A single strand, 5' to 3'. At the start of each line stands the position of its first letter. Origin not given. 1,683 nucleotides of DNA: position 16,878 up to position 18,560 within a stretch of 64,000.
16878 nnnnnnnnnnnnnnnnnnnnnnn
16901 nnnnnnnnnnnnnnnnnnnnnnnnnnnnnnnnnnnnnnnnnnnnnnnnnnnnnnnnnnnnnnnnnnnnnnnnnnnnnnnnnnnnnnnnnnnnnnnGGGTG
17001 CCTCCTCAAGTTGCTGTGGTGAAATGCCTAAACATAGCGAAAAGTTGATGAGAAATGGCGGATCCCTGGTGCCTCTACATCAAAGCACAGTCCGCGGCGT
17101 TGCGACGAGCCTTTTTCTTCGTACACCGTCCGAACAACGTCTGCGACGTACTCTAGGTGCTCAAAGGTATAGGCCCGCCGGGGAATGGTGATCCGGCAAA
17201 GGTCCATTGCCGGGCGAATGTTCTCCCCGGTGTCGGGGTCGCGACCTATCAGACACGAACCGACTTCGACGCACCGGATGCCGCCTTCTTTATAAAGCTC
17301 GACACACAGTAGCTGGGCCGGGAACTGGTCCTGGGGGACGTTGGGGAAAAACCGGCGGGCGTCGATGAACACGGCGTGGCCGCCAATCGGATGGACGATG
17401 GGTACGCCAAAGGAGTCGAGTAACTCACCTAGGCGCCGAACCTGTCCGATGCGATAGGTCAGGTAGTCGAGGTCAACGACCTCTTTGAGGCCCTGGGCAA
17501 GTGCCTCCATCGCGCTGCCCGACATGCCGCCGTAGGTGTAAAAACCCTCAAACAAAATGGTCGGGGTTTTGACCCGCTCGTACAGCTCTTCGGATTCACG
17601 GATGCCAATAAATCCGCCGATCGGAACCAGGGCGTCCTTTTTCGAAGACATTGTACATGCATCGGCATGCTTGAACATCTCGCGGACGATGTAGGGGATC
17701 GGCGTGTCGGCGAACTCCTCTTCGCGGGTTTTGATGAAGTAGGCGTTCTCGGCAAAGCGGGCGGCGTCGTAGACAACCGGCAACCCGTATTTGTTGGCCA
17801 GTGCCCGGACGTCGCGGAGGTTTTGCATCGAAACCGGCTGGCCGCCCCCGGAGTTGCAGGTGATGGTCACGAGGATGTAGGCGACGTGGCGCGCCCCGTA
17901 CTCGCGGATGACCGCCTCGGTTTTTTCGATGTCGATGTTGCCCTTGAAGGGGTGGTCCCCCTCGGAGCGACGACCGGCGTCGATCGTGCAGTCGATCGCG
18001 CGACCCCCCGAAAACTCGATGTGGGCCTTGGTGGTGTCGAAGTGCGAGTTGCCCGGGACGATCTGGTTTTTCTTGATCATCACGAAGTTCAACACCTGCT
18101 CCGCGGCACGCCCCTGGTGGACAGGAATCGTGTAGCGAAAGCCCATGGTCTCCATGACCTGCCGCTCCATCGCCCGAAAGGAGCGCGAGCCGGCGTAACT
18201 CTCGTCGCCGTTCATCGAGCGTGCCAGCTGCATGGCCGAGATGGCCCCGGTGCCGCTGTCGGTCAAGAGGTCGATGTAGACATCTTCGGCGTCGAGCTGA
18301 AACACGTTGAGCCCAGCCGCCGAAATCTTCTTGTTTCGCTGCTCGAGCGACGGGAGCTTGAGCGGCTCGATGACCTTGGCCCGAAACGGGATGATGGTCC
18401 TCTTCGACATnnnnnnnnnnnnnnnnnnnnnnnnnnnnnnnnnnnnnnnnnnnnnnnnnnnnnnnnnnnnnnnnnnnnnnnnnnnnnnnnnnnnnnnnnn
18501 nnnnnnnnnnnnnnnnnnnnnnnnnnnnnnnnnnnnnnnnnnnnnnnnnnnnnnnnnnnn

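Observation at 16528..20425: GAF sensor kinase, tryptophanase/TPL-family lyase and stand-alone receiver encoded as one overlapping operon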

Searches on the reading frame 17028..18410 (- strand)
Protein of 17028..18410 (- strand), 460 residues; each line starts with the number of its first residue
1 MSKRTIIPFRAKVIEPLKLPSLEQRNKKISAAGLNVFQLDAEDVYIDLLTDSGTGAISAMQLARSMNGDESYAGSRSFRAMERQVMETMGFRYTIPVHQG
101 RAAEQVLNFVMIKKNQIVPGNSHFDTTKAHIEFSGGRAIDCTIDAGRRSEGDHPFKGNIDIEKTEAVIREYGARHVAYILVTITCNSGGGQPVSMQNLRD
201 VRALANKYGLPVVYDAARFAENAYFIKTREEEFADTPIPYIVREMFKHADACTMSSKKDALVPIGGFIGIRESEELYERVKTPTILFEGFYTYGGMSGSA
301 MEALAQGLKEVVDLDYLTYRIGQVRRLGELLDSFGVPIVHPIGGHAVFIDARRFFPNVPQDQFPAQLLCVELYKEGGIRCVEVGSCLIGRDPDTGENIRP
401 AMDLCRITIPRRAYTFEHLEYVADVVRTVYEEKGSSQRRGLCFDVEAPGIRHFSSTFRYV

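Call 5: search_protein_families(library=pfam, proteins=[window:17028-18410:-])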
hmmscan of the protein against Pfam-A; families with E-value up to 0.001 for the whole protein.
window:17028-18410:- (460 aa): 1 family
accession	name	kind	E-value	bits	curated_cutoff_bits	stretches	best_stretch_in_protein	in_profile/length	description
PF01212.27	Beta_elim_lyase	-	4.8e-75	253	27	1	47-424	1-287/288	Beta-eliminating lyase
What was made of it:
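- Checked: Lyase 17028..18410(-), 460 aa: PF01212, E 4.8e-75 (call 5).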

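Call 6: search_protein_families(library=ncbifam, proteins=[window:17028-18410:-])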
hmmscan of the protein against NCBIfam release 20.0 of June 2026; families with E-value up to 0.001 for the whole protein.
window:17028-18410:- (460 aa): 6 families
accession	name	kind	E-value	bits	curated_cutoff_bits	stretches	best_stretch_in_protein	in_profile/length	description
NF009709.0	PRK13238.1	subfamily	4.6e-191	635.6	285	1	4-458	6-459/463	tryptophanase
NF053783.1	TphnTnaApg1401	equivalog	2.4e-173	577.3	750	1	8-455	8-452/457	tryptophanase TnaA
TIGR02618.1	tyr_phenol_ly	equivalog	8e-158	526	720.7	1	8-457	3-449/450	tyrosine phenol-lyase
TIGR02617.1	tnaA_trp_ase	equivalog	5.4e-151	503.7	825.8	1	6-457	4-464/467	tryptophanase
NF041359.1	GntG_guanitoxin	subfamily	2.2e-07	30.3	230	1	44-223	4-181/343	GntG family PLP-dependent aldolase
NF005102.0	PRK06541.1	equivalog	0.00091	17.9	574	0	155-306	201-338/460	aspartate aminotransferase family protein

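Call 7: find_encoding_contigs(protein=window:17028-18410:-, flank=10000, max_places=6)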
Protein window:17028-18410:- (460 aa): 4 contigs read that carry it; 4 places shown.
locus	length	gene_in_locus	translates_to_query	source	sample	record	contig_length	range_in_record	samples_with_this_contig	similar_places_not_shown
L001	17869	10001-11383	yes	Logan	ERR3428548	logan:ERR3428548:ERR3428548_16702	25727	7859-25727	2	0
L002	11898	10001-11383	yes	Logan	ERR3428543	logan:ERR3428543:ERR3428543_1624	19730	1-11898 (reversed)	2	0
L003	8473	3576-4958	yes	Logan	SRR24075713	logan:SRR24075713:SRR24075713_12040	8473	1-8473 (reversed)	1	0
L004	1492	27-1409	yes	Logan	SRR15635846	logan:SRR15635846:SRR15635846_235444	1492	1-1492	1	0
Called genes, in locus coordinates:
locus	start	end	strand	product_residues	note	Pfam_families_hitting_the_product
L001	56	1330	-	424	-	-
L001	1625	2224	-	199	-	-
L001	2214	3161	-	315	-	PF13428:TPR_14 (faint), PF13174:TPR_6 (faint)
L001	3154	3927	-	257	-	PF07638:Sigma70_ECF (faint), PF04542:Sigma70_r2, PF22029:PhyR_sigma2 (weak), PF08281:Sigma70_r4_2, PF04545:Sigma70_r4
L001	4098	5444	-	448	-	-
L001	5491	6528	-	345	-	PF01300:Sua5_yciO_yrdC, PF03481:Sua5_C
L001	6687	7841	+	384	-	PF01734:Patatin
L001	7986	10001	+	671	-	PF01590:GAF, PF13185:GAF_2, PF00512:HisKA (faint), PF02518:HATPase_c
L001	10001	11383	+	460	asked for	PF01212:Beta_elim_lyase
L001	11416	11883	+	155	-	PF00072:Response_reg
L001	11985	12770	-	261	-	-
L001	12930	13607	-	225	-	PF01127:Sdh_cyt (faint)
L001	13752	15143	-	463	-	-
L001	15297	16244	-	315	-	PF00905:Transpeptidase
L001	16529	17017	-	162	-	-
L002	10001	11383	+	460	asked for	PF01212:Beta_elim_lyase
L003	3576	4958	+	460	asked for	PF01212:Beta_elim_lyase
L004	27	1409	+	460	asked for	PF01212:Beta_elim_lyase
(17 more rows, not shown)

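Call 8: find_homologous_proteins(query=window:17031-18410:-)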
Query window:17031-18410:- (460 aa): 8000 proteins with E <= 0.001 among 8000 candidates; the best 120 are listed.
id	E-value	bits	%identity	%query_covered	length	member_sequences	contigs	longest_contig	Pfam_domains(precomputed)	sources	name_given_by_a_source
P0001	2.7e-295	997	95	100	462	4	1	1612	PF01212.28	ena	-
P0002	7.8e-239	811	77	100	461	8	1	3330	PF01212.28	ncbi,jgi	jgi:tryptophanase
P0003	3.3e-238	809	75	100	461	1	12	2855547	PF01212.28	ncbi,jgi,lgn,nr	ncbi:MAG: tryptophanase [Nannocystis sp.]|jgi:tryptophanase|nr:tryptophanase [Nannocystis sp.]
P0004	8.6e-237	804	75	100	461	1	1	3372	PF01212.28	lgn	-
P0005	1.3e-235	801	75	100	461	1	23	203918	PF01212.28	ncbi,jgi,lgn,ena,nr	ncbi:MAG TPA: tryptophanase [Nannocystaceae bacterium]|nr:tryptophanase [Nannocystaceae bacterium]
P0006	1.7e-235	800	75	100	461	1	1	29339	PF01212.28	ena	-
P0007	2.7e-235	799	75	100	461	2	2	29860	PF01212.28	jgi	jgi:tryptophanase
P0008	3.2e-235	799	75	100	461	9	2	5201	PF01212.28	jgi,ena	jgi:tryptophanase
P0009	1.2e-234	797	75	100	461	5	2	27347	PF01212.28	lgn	-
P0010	7.5e-234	795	74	100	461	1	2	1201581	PF01212.28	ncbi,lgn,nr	ncbi:MAG: tryptophanase [Myxococcales bacterium]|nr:tryptophanase [Myxococcales bacterium] MCB970042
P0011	1.9e-233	793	74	100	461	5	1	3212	PF01212.28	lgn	-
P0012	7.8e-233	791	74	100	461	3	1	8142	PF01212.28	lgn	-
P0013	8.3e-232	788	74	100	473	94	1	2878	PF01212.28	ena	-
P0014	1.4e-231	787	74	100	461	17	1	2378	PF01212.28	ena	-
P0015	7.7e-231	785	73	100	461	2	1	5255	PF01212.28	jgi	jgi:tryptophanase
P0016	1.2e-229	781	75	100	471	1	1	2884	PF01212.28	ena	-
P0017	2.1e-227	773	74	100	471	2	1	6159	PF01212.28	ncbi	-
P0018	3.1e-225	766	74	100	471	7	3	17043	PF01212.28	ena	-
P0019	1.6e-224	764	73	100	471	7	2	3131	PF01212.28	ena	-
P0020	4.5e-224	762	73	100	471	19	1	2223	PF01212.28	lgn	-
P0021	1.3e-213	728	70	100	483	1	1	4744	PF01212.28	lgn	-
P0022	1.3e-213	728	69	100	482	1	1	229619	PF01212.28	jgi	jgi:tryptophanase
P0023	2.7e-212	724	69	100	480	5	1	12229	PF01212.28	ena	-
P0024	9.7e-212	722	69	100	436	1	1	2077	PF01212.28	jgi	jgi:tryptophanase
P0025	7.4e-206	702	68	100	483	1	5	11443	PF01212.28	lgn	-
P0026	1.1e-204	698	67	100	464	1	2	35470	PF01212.28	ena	-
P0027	8.1e-204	696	66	100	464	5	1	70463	PF01212.28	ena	-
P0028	1.5e-203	695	68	98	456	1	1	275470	PF01212.28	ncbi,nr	ncbi:MAG: tryptophanase [Deltaproteobacteria bacterium]|nr:tryptophanase [Deltaproteobacteria bacter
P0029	2.2e-203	694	64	100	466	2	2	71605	PF01212.28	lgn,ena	-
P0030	1.2e-202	692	65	100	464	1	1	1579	PF01212.28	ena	-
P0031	1.5e-202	691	65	100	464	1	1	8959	PF01212.28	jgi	jgi:tryptophanase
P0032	4.7e-202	690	65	99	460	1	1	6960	PF01212.28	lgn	-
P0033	5.8e-202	690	66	99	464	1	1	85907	PF01212.28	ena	-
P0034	7.7e-201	686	66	99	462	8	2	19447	PF01212.28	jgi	jgi:tryptophanase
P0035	9.1e-201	686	65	100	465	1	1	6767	PF01212.28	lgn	-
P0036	1.8e-200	685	65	99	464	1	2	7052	PF01212.28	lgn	-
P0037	2.3e-200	684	65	99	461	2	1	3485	PF01212.28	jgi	-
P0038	4.2e-200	683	65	99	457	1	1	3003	PF01212.28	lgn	-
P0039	1.7e-199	681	66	99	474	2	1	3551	PF01212.28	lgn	-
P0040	2.5e-199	681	65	99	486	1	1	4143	PF01212.28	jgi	jgi:tryptophanase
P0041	5.7e-199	680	64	100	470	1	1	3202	PF01212.28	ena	-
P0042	2.0e-198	678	64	99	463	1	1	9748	PF01212.28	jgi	jgi:tryptophanase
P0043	2.0e-198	678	64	99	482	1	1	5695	PF01212.28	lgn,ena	-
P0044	2.2e-198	678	65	100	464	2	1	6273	PF01212.28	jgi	jgi:tryptophanase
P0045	1.1e-197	675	66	100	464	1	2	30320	PF01212.28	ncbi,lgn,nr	ncbi:MAG: tryptophanase [Polyangiaceae bacterium]|nr:tryptophanase [Polyangiaceae bacterium]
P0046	1.4e-197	675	64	100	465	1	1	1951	PF01212.28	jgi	-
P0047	3.2e-197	674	65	99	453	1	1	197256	PF01212.28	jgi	jgi:tryptophanase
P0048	5.2e-197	673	65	99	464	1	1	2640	PF01212.28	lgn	-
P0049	8.1e-197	673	64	99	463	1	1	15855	PF01212.28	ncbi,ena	-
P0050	3.0e-196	671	63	99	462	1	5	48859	PF01212.28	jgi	jgi:tryptophanase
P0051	4.1e-196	670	65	100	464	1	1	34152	PF01212.28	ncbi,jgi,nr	ncbi:MAG: tryptophanase [Myxococcota bacterium]|jgi:tryptophanase|nr:tryptophanase [Myxococcota bact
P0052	4.6e-196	670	63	100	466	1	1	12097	PF01212.28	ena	-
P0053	6.7e-196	670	64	100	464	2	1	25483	PF01212.28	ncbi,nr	ncbi:MAG: tryptophanase [Deltaproteobacteria bacterium]|nr:tryptophanase [Deltaproteobacteria bacter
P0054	9.6e-196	669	64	99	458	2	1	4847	PF01212.28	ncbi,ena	-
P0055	2.2e-195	668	64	100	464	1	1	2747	PF01212.28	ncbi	-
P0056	3.0e-195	667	65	100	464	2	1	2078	PF01212.28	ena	-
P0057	7.7e-195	666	64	99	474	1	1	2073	PF01212.28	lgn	-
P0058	7.2e-194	663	64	100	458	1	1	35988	PF01212.28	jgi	jgi:tryptophanase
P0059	9.5e-194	662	63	100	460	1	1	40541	PF01212.28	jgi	jgi:tryptophanase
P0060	9.6e-194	662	63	98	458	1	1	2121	PF01212.28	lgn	-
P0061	1.0e-193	662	62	100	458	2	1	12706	PF01212.28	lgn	-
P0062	1.9e-193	661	64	100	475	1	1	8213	PF01212.28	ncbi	-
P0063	4.4e-193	660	64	99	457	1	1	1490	PF01212.28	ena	-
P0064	5.0e-193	660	63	100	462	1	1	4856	PF05889.20,PF01212.28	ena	-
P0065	6.2e-193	660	62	100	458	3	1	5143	PF01212.28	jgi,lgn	-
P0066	4.1e-192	657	63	99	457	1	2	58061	PF01212.28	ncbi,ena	-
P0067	4.5e-192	657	63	99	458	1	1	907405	PF01212.28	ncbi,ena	-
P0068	4.8e-192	657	64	100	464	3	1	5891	PF01212.28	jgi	-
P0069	9.8e-192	656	63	100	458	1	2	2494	PF01212.28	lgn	-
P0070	2.3e-191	655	64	100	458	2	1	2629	PF01212.28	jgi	-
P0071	4.4e-191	654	62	99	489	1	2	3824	PF01212.28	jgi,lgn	-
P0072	4.6e-191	654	61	99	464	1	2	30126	PF01212.28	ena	-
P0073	9.4e-191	653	64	99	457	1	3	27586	PF01212.28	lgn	-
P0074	1.0e-190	652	62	99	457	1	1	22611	PF01212.28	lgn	-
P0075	2.0e-190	652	61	100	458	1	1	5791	PF01212.28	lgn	-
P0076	2.3e-190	651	64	100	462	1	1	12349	PF01212.28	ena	-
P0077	2.4e-190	651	62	99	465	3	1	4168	PF01212.28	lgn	-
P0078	1.1e-189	649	63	99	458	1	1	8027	PF01212.28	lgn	-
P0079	1.1e-189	649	63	99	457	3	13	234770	PF01212.28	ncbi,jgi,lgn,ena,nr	ncbi:MAG TPA: tryptophanase [bacterium]|jgi:tryptophanase|nr:tryptophanase [Myxococcales bacterium] 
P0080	1.5e-189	649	61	99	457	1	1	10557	PF01212.28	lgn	-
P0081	1.5e-189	649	62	99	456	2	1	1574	PF01212.28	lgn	-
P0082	4.7e-189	647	62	99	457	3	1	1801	PF01212.28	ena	-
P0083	5.9e-189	647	62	99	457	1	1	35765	PF01212.28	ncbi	ncbi:MAG: tryptophanase [Pseudomonadota bacterium]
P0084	6.8e-189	646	62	99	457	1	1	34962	PF01212.28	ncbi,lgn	-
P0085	7.1e-189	646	64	97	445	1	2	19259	PF01212.28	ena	-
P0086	1.2e-188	646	62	100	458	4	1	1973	PF01212.28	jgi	jgi:tryptophanase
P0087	1.3e-188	646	62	97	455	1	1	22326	PF01212.28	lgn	-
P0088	1.5e-188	645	62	100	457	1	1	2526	PF01212.28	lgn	-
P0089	2.5e-188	645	62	100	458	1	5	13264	PF01212.28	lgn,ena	-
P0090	4.0e-188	644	62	99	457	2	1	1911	PF01212.28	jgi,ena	-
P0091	5.8e-188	643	62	100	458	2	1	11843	PF01212.28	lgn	-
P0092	6.0e-188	643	62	99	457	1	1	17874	PF01212.28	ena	-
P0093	1.3e-187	642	62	99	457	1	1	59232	PF01212.28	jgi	jgi:tryptophanase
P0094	2.0e-187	642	63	99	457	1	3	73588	PF01212.28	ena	-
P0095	5.6e-187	640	63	99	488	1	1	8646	PF01212.28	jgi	jgi:tryptophanase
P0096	6.1e-187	640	62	99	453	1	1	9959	PF01212.28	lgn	-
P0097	2.2e-186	638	61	99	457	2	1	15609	PF01212.28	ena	-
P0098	2.8e-186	638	62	99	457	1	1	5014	PF01212.28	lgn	-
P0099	6.5e-186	637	61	100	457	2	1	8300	PF01212.28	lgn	-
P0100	6.8e-186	637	61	99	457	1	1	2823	PF01212.28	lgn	-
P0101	1.1e-185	636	61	99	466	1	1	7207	PF01212.28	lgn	-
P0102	3.5e-185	634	61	99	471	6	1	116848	PF01212.28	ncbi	-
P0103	3.8e-185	634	61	99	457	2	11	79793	PF01212.28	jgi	jgi:tryptophanase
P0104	9.9e-185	633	60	99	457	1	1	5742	PF01212.28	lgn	-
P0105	1.1e-184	633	62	99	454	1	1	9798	PF01212.28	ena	-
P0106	1.4e-184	632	61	99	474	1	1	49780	PF01212.28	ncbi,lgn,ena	-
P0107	1.6e-184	632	59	99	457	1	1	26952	PF01212.28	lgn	-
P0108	2.4e-184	631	61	99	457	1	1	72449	PF01212.28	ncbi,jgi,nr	ncbi:MAG: tryptophanase [Deltaproteobacteria bacterium]|jgi:tryptophanase|nr:tryptophanase [Deltapro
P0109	4.9e-184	630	60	99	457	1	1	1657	PF01212.28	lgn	-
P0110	6.6e-184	630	60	100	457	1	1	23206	PF01212.28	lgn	-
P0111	2.8e-183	628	60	99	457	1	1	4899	PF01212.28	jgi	jgi:tryptophanase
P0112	4.7e-183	627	61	99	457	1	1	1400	PF01212.28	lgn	-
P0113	2.8e-182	625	60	99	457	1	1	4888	PF01212.28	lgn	-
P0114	5.3e-182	624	58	100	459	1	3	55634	PF01212.28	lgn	-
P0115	3.0e-181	621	60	99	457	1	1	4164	PF01212.28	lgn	-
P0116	3.8e-180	618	60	99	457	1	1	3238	PF01212.28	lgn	-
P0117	4.8e-180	617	62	97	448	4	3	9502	PF01212.28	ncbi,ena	-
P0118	5.6e-180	617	60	99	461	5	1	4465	PF01212.28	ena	-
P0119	6.8e-180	617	60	100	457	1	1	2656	PF01212.28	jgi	-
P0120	1.6e-179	616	60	100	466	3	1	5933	PF01212.28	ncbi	-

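Call 9: find_related_loci(query=window:17031-18410:-, collection=genome_contigs, flank=8000)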
Query window:17031-18410:- (460 aa) in genome_contigs; peptide patterns used: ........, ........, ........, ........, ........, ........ (x = any residue, [..] = any of these).
343 stretches matched a pattern; 207 encode a relative of the query (tblastn E <= 1e-3); the best 80 are kept; 80 distinct loci.
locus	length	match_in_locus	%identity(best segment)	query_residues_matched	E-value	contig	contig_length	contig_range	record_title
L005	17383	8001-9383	97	1-460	0e+0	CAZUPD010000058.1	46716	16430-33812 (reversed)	MAG TPA_asm: uncultured Nannocystaceae bacterium isolate SRP334346_co1_110 genome assembly, contig: NODE_844_length_4671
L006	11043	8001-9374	77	2-460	0e+0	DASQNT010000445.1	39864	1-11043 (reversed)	MAG TPA_asm: Polyangiaceae bacterium isolate SMAG_U10783 k141_290863, whole genome shotgun sequence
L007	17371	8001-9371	75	3-460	0e+0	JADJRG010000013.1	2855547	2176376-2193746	MAG: Nannocystis sp. isolate Fred_18-Q3-R57-64_MAXAC.384 tig00350862-10-28537670, whole genome shotgun sequence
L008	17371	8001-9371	75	3-460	0e+0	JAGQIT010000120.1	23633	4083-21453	MAG: Myxococcales bacterium isolate HKST-UBA11 2015-01-06_1_(paired)_contig_33495, whole genome shotgun sequence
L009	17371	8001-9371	75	3-460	0e+0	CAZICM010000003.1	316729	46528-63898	MAG TPA_asm: uncultured Polyangiaceae bacterium isolate binchicken_co16_258 genome assembly, contig: NODE_19_length_3167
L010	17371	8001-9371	74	3-460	0e+0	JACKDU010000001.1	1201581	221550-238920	MAG: Myxococcales bacterium isolate HK-STAS-MYXO-15 HK-STAS-MYXO-15_1, whole genome shotgun sequence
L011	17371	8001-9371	74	3-460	0e+0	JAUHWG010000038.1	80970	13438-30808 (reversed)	MAG: Polyangia bacterium isolate 2_bin.15 NODE_328_length_80970_cov_8.233081, whole genome shotgun sequence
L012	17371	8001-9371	74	3-460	0e+0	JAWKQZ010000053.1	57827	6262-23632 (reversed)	MAG: Nannocystaceae bacterium isolate BC1.173 BC1.173.fa-53, whole genome shotgun sequence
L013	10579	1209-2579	74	3-460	0e+0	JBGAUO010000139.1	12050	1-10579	MAG: Nannocystis sp. isolate MAG_AAO_AS.74 AAOAS-74_NODE_139_length_12050_cov_4.248726, whole genome shotgun sequence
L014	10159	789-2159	74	3-460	0e+0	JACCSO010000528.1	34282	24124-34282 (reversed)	MAG: Nannocystis sp. isolate MGR_bin50 SD2897-2912_k127_4483504, whole genome shotgun sequence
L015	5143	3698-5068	73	3-460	0e+0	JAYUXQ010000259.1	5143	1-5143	MAG: Nannocystis sp. isolate GL133_UP_concoct_53 GL133_UP_concoct_53_258, whole genome shotgun sequence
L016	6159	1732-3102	74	3-460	0e+0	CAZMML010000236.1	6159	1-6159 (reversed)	MAG TPA_asm: uncultured Nannocystis sp. isolate binchicken_co118_275 genome assembly, contig: NODE_17265_length_6159_cov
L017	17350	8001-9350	55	8-460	2e-166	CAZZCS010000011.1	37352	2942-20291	MAG TPA_asm: uncultured Candidatus Cloacimonadota bacterium isolate binchicken_co168_134 genome assembly, contig: NODE_1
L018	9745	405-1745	53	8-457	3e-164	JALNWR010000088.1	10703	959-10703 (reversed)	MAG: Candidatus Cloacimonadota bacterium isolate SO_2016_LW2 bin 30 scaffold13135_LW138R_2016, whole genome shotgun sequ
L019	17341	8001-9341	53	8-457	2e-163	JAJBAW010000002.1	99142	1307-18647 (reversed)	MAG: Candidatus Cloacimonadota bacterium isolate BF1 Bin 88 scaffold_328_c1, whole genome shotgun sequence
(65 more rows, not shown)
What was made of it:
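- Checked: The myxobacterial origin is confirmed: the nearest genome locus is an uncultured Nannocystaceae MAG with 97% lyase identity (call 9).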
